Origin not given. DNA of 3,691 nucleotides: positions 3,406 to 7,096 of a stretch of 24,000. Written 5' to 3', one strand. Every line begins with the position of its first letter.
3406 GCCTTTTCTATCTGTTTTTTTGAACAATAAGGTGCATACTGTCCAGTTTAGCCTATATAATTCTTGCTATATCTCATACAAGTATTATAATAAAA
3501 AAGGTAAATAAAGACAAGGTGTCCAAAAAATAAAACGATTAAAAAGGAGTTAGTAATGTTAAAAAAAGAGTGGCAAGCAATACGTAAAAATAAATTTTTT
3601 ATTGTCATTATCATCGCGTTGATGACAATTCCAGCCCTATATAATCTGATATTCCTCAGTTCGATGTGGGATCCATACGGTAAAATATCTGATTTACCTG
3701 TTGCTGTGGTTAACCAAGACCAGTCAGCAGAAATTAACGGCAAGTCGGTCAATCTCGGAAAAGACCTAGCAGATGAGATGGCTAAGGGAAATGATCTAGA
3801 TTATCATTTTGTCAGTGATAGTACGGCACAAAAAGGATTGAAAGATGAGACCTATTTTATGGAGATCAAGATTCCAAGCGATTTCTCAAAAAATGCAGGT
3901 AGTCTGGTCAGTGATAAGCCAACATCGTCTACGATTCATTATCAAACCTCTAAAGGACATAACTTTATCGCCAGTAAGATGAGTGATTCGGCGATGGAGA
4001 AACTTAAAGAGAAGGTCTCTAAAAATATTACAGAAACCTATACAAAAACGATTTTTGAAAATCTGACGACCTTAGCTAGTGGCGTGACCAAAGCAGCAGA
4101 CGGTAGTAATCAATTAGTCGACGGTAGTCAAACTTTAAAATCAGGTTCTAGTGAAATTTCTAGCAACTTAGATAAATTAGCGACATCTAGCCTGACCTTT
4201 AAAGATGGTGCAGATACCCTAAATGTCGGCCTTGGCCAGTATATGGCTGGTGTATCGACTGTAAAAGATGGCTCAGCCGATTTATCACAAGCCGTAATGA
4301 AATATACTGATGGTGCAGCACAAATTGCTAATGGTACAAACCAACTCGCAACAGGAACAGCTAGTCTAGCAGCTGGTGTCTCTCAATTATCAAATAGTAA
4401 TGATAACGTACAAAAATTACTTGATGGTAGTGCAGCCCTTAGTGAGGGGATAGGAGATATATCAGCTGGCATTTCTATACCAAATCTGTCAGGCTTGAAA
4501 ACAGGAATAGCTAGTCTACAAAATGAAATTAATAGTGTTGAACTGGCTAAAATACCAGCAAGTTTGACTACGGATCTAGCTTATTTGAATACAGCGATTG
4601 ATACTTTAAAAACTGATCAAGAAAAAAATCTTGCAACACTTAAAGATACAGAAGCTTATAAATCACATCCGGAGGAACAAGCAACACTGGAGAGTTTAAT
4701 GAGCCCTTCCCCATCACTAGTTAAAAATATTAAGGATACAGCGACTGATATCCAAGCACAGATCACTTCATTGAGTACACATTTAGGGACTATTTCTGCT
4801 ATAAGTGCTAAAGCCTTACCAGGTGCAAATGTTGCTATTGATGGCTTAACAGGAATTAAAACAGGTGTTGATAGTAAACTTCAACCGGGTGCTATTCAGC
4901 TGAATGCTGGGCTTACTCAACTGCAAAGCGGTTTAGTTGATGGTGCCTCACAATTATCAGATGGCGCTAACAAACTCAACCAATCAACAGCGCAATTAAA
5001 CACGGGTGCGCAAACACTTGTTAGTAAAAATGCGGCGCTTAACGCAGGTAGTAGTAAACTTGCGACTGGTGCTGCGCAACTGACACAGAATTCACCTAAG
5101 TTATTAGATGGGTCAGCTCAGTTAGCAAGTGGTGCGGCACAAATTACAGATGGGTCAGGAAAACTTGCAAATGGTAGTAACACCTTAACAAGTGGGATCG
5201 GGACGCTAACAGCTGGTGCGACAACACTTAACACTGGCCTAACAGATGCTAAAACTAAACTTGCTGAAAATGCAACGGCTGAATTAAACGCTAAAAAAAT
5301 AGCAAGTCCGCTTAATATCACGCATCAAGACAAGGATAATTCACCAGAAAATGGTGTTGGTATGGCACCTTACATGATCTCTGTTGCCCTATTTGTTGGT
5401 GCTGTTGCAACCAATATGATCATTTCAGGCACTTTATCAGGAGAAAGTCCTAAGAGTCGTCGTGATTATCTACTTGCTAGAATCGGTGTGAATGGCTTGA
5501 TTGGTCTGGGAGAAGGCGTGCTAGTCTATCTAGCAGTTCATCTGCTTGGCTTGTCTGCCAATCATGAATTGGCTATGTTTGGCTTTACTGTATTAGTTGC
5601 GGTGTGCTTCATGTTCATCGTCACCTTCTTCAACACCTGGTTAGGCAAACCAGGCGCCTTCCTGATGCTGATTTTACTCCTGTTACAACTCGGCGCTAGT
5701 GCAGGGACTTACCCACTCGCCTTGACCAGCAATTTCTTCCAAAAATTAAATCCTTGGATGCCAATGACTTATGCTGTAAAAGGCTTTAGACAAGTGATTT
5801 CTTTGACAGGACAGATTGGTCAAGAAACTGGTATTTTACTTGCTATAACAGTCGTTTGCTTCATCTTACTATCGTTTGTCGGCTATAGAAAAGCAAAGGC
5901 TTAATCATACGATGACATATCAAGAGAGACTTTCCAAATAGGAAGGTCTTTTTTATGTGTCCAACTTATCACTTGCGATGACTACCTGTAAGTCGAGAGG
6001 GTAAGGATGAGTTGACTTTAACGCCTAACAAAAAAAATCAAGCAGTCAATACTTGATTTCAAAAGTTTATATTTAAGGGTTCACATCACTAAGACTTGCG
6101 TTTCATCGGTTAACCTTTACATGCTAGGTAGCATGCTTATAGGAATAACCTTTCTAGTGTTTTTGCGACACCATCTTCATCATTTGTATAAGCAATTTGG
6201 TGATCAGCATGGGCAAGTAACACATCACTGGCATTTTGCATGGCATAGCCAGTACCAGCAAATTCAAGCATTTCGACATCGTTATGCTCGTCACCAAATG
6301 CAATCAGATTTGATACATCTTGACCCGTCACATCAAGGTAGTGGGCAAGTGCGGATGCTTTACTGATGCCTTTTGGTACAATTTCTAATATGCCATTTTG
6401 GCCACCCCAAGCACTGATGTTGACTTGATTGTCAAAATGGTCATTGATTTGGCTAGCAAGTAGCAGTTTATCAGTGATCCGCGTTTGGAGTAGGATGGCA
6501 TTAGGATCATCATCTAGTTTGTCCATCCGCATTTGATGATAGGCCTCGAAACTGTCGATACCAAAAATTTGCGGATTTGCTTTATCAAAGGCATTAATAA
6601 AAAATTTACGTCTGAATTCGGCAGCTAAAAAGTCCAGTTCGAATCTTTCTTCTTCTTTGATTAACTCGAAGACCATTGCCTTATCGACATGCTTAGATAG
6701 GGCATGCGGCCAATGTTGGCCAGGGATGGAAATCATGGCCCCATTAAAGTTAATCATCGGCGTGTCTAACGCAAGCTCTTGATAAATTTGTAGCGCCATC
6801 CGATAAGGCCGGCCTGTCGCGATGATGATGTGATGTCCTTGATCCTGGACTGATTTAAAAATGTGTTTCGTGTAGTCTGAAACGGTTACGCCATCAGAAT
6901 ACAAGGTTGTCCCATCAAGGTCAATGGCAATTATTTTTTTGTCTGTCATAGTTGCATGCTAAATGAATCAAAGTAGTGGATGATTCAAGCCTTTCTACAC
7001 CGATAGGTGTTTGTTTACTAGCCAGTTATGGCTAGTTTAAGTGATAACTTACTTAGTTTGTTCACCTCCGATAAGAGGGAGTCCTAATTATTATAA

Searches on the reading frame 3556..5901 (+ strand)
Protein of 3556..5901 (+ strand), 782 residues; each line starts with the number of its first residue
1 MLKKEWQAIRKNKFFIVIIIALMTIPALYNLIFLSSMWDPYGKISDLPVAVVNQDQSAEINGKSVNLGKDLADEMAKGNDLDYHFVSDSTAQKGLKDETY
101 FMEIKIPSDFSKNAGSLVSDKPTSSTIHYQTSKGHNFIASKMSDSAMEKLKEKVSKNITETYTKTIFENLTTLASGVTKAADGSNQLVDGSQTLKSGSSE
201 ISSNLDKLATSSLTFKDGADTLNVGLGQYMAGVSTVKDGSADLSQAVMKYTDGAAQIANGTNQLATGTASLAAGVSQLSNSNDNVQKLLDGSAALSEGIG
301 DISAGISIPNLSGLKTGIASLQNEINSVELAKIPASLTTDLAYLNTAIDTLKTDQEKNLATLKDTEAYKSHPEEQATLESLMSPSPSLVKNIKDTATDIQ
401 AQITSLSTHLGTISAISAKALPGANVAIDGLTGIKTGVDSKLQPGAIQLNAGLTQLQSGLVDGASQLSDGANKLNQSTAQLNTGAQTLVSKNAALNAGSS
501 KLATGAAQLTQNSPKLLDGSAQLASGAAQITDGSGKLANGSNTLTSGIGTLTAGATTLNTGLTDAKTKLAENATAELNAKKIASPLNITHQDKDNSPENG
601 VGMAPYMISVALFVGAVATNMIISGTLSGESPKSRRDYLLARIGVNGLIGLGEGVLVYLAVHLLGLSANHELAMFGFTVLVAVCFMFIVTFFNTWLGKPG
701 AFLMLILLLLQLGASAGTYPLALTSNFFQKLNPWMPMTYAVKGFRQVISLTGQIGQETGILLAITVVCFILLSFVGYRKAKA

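Call 11: search_protein_families(library=pfam, proteins=[window:3556-5901:+], max_evalue=0.001)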
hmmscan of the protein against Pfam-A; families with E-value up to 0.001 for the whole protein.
window:3556-5901:+ (782 aa): 3 families
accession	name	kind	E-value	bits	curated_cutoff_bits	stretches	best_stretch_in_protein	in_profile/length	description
PF12698.13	ABC2_membrane_3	-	2.5e-20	73.3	31.6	2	532-772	99-345/347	ABC-2 family transporter protein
PF12051.14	DUF3533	-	4e-13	49.5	27.6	2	564-769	163-379/380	Protein of unknown function (DUF3533)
PF01061.29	ABC2_membrane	-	2.3e-05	24.5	26.9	1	634-747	91-209/211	ABC-2 type transporter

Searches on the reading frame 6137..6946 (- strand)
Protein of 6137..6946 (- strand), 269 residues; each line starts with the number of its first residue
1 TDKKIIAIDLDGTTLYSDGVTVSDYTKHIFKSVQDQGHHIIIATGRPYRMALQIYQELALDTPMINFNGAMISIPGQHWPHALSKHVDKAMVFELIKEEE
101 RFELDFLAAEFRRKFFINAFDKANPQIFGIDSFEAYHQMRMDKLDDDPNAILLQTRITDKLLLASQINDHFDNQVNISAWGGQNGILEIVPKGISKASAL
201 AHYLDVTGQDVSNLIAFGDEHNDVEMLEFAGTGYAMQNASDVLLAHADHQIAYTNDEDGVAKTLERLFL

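Call 11: search_protein_families(library=pfam, proteins=[window:6137-6946:-], max_evalue=0.001)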
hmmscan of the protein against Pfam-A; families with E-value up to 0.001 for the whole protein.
window:6137-6946:- (269 aa): 4 families
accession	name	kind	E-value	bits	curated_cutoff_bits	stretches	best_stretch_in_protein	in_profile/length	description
PF08282.18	Hydrolase_3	-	3.7e-61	207.5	20.9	1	6-264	1-255/255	haloacid dehalogenase-like hydrolase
PF05116.19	S6PP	-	1e-13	51.9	20.3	2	3-103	2-108/247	Sucrose-6F-phosphate phosphohydrolase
PF00702.32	Hydrolase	-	2.2e-05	25.4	26.4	0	191-231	151-191/191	haloacid dehalogenase-like hydrolase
PF12710.13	HAD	-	3.4e-05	24.8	27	0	191-228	150-189/189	haloacid dehalogenase-like hydrolase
